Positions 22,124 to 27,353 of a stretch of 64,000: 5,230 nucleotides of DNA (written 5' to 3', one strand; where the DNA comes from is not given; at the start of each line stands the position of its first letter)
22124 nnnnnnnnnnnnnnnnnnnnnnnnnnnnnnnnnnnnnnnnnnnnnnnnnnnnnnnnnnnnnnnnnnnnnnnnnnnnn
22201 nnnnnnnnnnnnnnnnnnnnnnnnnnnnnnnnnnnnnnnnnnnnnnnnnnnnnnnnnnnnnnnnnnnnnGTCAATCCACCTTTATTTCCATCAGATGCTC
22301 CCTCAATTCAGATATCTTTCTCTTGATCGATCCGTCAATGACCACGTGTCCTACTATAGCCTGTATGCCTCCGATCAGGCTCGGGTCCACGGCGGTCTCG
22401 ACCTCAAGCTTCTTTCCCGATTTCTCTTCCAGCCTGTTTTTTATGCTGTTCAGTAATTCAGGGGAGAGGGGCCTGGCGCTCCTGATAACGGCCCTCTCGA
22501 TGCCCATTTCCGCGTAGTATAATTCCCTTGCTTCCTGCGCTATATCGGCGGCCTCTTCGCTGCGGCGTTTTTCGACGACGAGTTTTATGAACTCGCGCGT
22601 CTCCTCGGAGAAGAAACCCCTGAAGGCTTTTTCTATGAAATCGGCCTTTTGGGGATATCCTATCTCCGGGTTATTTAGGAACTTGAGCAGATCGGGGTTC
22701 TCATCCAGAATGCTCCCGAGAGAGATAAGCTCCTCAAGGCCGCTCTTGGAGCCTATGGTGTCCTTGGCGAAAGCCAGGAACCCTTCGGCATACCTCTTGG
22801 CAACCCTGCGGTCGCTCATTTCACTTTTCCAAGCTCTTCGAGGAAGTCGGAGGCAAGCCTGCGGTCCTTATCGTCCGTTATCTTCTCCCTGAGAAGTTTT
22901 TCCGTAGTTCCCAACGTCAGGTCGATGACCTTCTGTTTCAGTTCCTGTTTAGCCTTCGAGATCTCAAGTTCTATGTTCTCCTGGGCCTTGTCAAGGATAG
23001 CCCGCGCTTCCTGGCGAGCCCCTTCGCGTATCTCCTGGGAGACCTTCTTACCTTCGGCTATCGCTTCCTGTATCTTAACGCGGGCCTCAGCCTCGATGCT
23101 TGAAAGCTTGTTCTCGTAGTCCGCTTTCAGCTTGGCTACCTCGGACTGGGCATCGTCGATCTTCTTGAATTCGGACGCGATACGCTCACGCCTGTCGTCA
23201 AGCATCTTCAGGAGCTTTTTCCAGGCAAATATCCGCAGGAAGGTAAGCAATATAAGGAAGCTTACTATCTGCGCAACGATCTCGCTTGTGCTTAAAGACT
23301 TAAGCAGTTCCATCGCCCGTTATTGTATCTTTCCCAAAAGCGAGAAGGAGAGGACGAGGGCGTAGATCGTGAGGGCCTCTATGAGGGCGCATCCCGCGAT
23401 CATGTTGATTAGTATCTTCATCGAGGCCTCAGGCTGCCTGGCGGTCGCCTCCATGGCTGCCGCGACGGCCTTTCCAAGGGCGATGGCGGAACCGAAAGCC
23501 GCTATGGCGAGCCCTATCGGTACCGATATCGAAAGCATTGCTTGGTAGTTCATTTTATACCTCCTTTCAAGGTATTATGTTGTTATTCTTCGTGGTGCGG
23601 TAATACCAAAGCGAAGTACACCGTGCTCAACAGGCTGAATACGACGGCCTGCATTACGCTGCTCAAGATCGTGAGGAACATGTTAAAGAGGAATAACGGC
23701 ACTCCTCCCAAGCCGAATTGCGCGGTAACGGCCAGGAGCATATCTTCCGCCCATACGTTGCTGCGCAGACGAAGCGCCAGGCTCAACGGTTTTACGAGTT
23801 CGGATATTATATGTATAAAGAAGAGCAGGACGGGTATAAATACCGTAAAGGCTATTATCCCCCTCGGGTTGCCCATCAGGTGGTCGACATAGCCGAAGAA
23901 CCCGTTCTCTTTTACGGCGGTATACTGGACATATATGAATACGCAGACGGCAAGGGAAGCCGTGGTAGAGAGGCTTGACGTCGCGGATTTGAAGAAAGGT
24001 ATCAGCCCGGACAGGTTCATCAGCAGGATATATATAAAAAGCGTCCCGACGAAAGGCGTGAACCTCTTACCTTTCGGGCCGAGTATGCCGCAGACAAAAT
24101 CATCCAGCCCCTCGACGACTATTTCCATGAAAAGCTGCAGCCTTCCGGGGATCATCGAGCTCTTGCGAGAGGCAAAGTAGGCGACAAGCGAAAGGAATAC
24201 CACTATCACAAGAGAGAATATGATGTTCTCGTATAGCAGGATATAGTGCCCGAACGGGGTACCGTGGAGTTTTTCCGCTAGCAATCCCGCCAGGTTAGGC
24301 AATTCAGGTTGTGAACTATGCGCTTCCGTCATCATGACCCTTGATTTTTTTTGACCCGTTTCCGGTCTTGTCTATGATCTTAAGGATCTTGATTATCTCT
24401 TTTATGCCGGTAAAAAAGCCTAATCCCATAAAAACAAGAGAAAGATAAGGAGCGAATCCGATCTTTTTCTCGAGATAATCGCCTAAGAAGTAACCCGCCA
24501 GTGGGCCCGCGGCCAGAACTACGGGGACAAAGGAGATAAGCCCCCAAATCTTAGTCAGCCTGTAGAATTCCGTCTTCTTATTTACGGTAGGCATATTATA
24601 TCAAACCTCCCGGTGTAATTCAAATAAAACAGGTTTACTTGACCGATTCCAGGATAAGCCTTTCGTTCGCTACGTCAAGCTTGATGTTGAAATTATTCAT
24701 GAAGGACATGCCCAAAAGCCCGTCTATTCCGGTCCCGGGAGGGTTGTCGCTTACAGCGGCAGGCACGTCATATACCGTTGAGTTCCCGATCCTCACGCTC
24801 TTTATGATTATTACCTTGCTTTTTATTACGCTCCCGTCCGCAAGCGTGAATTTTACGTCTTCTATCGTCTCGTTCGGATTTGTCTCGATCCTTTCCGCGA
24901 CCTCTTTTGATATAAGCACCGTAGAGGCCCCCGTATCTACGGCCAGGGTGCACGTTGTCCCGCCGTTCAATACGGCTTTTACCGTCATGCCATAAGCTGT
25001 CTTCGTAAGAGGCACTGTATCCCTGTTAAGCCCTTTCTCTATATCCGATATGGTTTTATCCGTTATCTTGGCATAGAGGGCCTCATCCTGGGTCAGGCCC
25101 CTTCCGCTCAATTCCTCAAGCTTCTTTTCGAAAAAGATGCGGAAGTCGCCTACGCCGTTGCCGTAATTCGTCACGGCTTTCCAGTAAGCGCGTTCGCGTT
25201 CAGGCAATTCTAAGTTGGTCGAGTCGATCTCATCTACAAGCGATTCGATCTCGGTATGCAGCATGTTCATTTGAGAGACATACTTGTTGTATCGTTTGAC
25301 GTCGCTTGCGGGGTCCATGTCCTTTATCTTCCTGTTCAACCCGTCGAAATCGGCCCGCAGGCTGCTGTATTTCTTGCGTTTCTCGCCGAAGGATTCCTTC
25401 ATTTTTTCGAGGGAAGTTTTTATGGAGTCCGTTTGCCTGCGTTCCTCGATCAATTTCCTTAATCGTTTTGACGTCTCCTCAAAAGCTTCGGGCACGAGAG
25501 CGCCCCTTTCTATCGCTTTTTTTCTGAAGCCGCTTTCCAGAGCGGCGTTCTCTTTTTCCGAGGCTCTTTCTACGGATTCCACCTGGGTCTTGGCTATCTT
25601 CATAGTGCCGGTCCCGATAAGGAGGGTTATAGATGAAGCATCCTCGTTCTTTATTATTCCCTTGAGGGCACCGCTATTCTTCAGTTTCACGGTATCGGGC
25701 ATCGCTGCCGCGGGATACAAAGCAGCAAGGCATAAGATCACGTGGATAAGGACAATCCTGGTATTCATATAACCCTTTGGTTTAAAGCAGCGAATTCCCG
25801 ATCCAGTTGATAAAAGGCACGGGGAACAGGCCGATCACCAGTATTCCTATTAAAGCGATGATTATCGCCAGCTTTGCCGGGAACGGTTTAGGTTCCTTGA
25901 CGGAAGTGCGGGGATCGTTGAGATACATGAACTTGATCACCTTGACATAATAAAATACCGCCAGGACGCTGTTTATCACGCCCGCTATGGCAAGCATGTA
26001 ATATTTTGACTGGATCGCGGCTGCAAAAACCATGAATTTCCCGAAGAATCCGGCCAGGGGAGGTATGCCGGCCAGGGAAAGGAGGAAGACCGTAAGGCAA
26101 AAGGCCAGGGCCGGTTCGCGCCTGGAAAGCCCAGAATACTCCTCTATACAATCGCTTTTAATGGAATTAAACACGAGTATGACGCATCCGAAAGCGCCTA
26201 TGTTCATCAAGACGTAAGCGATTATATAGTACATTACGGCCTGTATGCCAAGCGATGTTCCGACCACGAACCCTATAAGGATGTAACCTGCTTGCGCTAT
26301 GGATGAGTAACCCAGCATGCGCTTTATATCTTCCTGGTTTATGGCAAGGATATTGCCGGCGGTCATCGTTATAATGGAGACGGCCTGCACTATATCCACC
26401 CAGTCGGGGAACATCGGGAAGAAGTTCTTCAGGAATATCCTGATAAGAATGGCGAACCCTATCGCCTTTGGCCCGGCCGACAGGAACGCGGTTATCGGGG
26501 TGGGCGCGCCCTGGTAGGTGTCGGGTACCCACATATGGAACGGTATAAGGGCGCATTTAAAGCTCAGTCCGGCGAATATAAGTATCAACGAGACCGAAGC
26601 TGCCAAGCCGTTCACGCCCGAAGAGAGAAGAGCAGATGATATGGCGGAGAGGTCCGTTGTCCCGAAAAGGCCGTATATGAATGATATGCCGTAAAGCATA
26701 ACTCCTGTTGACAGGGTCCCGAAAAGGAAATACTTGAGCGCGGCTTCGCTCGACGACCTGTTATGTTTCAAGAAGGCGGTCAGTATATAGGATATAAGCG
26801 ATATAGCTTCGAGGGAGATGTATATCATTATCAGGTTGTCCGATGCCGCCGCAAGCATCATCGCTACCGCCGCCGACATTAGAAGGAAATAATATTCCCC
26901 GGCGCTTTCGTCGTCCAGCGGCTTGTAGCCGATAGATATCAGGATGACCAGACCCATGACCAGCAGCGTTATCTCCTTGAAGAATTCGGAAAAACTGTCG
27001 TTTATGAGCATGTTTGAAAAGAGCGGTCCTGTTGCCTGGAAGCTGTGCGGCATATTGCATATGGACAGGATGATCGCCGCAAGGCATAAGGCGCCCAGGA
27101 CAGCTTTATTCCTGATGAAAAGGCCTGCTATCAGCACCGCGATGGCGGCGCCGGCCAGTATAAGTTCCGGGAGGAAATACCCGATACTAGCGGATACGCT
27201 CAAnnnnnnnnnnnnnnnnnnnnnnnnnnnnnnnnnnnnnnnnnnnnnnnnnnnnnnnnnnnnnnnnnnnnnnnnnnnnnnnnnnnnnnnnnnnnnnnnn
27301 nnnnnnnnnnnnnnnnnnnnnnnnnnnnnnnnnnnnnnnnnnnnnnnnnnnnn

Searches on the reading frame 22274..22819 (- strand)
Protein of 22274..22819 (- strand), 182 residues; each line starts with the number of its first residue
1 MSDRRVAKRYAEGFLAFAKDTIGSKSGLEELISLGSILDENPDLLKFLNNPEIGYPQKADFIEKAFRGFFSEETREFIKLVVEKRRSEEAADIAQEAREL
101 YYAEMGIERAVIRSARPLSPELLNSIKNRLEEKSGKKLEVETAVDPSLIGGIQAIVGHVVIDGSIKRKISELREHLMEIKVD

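Call 39: search_protein_families(library=pfam, proteins=[window:22274-22819:-], max_evalue=0.00001)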
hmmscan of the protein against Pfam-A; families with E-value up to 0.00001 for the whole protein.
window:22274-22819:- (182 aa): 1 family
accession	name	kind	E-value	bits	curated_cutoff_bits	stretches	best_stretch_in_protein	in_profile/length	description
PF00213.23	OSCP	-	5.4e-41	141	22.3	1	6-176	1-172/172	ATP synthase delta (OSCP) subunit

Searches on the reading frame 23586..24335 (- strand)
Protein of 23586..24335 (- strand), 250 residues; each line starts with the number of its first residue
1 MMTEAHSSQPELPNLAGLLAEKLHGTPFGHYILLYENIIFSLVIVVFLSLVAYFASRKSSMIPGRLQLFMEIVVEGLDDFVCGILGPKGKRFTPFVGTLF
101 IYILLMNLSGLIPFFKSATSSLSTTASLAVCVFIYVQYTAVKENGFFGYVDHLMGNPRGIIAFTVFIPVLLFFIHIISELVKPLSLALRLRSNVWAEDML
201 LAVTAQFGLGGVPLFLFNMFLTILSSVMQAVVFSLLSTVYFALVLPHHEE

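Call 39: search_protein_families(library=pfam, proteins=[window:23586-24335:-], max_evalue=0.00001)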
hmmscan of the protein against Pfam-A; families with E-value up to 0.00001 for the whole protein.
window:23586-24335:- (250 aa): 1 family
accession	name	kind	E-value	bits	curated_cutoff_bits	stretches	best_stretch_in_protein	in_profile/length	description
PF00119.25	ATP-synt_A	-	3.5e-46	158.3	33.9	1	39-241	2-216/217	ATP synthase A chain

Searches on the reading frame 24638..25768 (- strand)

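Call 39: search_protein_families(library=pfam, proteins=[window:24638-25768:-], max_evalue=0.00001)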
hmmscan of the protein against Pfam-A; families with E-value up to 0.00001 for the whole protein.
window:24638-25768:- (377 aa): 2 families
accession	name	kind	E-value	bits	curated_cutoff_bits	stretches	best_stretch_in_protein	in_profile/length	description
PF13650.11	Asp_protease_2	-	3.5e-18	66.5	24.3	1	263-356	1-90/90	Aspartyl protease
PF13975.11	gag-asp_proteas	-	5.6e-18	65.8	28.2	1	266-359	4-92/92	gag-polyprotein putative aspartyl protease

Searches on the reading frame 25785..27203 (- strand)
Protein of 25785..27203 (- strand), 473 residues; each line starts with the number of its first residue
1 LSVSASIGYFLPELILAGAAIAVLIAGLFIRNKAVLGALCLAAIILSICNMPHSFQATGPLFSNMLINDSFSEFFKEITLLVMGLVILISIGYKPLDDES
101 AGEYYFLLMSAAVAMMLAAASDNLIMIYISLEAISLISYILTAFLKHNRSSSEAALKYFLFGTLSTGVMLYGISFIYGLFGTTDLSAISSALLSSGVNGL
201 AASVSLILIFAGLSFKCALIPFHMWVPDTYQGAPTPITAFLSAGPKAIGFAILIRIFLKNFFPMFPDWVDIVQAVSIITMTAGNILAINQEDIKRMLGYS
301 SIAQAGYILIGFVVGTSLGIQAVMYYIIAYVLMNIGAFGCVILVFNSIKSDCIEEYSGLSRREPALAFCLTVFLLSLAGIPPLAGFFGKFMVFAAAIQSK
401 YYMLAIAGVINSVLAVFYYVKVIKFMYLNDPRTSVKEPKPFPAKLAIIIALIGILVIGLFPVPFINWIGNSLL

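Call 39: search_protein_families(library=pfam, proteins=[window:25785-27203:-], max_evalue=0.00001)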
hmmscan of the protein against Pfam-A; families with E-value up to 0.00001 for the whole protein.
window:25785-27203:- (473 aa): 1 family
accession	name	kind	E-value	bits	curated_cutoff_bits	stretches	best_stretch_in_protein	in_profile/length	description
PF00361.26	Proton_antipo_M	-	8.5e-78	261.9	21.5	1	121-414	1-293/294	NADH:quinone oxidoreductase/Mrp antiporter, TM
